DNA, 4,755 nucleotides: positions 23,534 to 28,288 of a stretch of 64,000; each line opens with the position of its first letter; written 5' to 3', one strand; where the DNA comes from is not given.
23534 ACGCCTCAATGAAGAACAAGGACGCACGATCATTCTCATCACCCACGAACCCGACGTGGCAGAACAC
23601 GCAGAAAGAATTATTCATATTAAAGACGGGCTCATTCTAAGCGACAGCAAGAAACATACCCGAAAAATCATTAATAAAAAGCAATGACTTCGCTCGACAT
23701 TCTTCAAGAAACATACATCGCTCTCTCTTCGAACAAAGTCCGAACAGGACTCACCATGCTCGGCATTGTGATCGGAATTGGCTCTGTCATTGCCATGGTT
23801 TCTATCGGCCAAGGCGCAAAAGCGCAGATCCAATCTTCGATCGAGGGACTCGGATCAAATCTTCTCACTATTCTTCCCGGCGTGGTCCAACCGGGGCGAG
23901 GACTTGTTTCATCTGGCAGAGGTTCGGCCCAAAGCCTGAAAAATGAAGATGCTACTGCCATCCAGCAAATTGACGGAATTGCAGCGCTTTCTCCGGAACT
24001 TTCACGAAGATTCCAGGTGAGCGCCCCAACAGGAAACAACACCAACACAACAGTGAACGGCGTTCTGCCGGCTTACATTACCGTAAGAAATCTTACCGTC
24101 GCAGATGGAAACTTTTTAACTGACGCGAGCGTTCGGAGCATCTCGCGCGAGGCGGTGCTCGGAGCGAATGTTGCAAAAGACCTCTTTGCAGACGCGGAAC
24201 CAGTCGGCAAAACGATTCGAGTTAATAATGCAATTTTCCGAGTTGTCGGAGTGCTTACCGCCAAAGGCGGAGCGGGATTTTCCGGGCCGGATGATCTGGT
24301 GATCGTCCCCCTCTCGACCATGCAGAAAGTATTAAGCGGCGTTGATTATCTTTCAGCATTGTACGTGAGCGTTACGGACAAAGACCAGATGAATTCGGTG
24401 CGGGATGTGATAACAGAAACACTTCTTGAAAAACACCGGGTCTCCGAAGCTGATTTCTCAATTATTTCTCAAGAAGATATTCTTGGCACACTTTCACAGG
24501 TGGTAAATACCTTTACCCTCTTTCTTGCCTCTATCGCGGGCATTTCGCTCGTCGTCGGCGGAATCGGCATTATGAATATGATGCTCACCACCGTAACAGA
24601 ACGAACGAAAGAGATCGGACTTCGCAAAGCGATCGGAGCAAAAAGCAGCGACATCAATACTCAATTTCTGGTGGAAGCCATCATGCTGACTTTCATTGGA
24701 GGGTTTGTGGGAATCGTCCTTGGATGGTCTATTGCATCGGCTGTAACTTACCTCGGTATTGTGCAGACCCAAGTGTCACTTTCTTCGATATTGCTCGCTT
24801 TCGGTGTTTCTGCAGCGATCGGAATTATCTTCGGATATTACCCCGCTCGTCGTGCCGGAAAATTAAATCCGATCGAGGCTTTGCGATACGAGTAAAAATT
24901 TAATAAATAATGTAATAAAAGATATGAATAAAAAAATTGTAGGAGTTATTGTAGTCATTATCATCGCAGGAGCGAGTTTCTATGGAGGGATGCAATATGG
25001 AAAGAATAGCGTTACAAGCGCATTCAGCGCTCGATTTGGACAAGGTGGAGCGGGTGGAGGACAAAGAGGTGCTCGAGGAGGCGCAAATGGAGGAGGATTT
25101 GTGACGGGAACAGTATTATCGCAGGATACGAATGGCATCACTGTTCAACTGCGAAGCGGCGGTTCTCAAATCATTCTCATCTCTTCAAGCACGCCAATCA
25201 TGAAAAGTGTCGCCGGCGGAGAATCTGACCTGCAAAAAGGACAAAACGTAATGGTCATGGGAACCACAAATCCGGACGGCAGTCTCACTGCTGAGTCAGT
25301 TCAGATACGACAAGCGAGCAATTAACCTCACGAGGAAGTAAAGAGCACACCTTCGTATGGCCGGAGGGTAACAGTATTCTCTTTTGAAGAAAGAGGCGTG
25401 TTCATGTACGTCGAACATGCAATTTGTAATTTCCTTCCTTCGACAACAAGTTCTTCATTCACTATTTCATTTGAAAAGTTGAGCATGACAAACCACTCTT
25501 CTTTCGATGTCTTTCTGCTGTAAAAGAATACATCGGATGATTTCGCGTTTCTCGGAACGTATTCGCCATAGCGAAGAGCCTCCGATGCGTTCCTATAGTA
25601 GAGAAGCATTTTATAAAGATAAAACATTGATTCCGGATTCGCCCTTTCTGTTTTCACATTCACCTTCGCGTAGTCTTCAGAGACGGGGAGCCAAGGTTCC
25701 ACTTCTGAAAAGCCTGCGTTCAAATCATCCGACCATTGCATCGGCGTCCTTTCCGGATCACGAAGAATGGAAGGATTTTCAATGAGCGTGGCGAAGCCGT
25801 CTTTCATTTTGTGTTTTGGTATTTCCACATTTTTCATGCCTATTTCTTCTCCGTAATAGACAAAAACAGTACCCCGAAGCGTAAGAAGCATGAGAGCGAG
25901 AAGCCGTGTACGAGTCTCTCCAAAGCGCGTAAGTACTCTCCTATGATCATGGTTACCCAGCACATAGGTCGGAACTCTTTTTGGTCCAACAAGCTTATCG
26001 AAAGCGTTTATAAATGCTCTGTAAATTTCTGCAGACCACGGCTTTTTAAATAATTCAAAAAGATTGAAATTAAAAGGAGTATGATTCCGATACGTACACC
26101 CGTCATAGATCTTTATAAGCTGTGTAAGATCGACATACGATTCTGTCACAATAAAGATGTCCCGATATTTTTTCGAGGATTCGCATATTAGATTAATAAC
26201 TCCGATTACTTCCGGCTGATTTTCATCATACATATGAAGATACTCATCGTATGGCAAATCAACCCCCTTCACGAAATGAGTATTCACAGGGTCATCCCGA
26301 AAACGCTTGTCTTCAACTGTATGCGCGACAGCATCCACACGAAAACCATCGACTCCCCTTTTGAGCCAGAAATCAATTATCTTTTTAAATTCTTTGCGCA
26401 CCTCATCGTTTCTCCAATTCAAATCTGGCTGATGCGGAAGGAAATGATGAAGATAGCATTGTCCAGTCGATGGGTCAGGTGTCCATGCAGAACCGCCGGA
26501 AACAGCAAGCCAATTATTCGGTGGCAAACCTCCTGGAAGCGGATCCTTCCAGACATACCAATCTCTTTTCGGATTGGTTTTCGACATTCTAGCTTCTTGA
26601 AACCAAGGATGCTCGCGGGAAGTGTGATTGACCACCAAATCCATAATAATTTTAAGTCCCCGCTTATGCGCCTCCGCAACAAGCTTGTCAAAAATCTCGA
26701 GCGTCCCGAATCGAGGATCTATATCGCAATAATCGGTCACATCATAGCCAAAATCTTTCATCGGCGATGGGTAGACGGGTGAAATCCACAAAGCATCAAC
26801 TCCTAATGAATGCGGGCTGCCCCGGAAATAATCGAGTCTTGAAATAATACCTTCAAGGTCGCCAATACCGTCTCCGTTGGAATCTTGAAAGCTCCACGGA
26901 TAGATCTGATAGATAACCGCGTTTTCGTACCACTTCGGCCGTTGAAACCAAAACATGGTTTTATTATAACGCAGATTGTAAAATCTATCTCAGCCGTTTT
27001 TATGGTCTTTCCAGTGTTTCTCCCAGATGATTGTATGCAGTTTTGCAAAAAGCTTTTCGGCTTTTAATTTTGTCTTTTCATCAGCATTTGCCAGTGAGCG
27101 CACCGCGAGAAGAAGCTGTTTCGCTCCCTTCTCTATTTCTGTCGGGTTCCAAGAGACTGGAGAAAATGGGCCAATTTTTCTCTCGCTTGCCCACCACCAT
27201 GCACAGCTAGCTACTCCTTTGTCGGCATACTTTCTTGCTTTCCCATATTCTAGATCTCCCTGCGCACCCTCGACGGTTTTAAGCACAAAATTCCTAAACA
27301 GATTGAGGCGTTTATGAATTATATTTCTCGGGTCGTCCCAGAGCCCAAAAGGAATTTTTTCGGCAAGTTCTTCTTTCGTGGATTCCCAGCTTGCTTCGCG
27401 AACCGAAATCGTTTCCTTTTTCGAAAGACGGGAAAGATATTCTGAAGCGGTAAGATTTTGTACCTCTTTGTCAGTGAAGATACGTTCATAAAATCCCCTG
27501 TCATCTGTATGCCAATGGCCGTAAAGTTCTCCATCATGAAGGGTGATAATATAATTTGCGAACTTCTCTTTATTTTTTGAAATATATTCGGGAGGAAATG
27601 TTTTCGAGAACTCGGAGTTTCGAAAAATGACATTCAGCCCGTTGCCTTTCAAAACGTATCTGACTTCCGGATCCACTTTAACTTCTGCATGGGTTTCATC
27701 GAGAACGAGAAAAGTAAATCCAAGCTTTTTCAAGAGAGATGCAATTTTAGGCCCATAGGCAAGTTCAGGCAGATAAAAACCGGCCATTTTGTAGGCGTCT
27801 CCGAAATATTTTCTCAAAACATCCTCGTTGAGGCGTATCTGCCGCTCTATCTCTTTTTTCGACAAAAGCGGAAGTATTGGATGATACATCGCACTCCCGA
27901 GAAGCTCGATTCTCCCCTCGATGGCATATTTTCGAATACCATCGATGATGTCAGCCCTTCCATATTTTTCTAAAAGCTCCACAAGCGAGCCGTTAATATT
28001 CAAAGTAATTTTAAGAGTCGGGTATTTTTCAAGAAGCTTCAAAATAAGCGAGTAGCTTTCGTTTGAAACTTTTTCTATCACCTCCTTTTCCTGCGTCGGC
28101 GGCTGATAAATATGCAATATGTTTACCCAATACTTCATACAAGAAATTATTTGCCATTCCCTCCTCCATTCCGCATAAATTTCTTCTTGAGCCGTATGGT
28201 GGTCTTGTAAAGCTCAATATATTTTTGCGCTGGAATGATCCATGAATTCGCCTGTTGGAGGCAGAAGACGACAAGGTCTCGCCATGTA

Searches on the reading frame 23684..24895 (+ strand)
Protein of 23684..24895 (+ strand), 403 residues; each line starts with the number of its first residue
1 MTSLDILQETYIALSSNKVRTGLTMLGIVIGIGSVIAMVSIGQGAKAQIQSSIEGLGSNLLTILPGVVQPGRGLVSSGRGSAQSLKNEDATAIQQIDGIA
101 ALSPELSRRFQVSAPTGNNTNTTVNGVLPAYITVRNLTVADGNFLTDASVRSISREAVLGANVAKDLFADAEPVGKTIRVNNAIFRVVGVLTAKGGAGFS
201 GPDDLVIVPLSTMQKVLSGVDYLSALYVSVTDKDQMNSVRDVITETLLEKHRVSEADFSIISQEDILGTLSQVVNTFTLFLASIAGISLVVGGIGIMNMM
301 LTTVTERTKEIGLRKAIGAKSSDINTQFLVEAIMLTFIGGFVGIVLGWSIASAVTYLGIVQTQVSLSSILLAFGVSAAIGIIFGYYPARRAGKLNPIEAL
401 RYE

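Call 82: search_protein_families(library=pfam, proteins=[window:23684-24895:+], max_evalue=0.00001)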
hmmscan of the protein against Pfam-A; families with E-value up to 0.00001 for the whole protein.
window:23684-24895:+ (403 aa): 2 families
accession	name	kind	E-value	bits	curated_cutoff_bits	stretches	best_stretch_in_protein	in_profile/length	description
PF12704.14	MacB_PCD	-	5.1e-49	167.8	27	1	21-245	1-206/207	MacB-like periplasmic core domain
PF02687.27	FtsX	-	1.9e-20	73.6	25.5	1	283-396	2-120/120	FtsX-like permease C-terminal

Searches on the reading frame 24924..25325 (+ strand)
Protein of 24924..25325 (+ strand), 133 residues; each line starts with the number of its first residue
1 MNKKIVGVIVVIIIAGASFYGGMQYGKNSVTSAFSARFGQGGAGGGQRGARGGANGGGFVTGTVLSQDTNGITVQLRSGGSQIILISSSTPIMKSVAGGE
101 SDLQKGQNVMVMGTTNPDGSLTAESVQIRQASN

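Call 82: search_protein_families(library=pfam, proteins=[window:24924-25325:+], max_evalue=0.00001)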
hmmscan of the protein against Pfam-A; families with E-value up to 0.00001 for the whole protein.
window:24924-25325:+ (133 aa): 1 family
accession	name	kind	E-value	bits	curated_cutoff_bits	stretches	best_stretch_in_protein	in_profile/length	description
PF18914.6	DUF5666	-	2.4e-06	28.2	27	1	61-126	1-59/60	Domain of unknown function (DUF5666)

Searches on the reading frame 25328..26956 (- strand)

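Call 82: search_protein_families(library=pfam, proteins=[window:25328-26956:-], max_evalue=0.00001)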
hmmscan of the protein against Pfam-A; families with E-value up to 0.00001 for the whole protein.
window:25328-26956:- (542 aa): 1 family
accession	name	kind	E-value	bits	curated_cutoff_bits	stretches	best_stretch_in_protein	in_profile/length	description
PF00128.31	Alpha-amylase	-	5.7e-133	444.9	22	1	17-464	1-446/446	Alpha amylase, catalytic domain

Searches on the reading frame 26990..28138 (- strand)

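Call 82: search_protein_families(library=pfam, proteins=[window:26990-28138:-], max_evalue=0.00001)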
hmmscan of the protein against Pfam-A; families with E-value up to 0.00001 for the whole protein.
window:26990-28138:- (382 aa): 2 families
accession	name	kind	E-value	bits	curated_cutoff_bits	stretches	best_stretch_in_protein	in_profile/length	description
PF03065.20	Glyco_hydro_57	-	7.3e-38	131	21.2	1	11-246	30-290/291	Glycosyl hydrolase family 57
PF01522.26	Polysacc_deac_1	-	4.3e-06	27.1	23.1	1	26-143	18-123/124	Polysaccharide deacetylase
